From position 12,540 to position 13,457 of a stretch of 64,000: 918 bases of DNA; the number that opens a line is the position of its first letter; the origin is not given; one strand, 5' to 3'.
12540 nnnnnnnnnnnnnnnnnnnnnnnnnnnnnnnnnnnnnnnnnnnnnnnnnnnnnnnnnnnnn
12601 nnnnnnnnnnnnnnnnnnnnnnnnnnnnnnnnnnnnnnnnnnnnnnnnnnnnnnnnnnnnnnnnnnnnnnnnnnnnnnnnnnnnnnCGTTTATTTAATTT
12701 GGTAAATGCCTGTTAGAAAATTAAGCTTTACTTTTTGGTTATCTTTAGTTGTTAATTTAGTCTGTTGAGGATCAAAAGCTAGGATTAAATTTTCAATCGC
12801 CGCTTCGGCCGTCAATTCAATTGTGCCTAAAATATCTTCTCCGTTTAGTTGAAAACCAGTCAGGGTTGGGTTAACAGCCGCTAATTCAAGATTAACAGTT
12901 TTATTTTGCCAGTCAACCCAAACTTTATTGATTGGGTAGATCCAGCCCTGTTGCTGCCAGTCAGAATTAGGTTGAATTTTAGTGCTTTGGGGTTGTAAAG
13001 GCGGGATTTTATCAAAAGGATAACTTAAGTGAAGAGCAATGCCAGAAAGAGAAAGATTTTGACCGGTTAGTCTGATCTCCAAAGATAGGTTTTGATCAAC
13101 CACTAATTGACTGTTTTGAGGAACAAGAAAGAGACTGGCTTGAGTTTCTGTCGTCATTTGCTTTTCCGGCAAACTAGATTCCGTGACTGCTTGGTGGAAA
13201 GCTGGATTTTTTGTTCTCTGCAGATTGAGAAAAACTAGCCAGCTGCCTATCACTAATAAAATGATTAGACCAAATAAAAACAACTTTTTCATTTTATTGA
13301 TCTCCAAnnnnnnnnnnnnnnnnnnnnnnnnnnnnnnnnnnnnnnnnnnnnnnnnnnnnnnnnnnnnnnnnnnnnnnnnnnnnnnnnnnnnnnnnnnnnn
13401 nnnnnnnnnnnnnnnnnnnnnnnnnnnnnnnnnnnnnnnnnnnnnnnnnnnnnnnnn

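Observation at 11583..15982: Cohesin-like plus type I dockerin modules on membrane-anchored proteins suggest a cellulosome-like self-assembling surface scaffold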

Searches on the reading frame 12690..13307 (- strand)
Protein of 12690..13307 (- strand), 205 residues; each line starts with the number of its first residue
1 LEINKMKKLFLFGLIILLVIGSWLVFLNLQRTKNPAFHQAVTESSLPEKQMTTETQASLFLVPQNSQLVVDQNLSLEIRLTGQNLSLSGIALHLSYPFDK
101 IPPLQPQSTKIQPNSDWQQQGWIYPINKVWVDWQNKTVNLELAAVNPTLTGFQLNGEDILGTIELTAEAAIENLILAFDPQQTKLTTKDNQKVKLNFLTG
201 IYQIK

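Call 3: search_protein_families(library=pfam, proteins=[window:12690-13307:-], max_evalue=1)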
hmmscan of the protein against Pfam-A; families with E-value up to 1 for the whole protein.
window:12690-13307:- (205 aa): 1 family
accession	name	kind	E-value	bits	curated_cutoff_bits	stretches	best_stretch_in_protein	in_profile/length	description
PF10183.14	ESSS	-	0.22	12.2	22.8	1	4-34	59-90/115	ESSS subunit of NADH:ubiquinone oxidoreductase (complex I)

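Call 4: search_protein_families(library=ncbifam, proteins=[window:12690-13307:-], max_evalue=1)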
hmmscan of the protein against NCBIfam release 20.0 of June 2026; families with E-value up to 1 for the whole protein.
window:12690-13307:- (205 aa): 1 family
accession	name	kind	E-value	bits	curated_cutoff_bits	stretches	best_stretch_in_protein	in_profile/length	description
NF009398.0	PRK12759.1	equivalog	0.057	12.4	649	1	20-105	253-340/410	bifunctional gluaredoxin/ribonucleoside-diphosphate reductase subunit beta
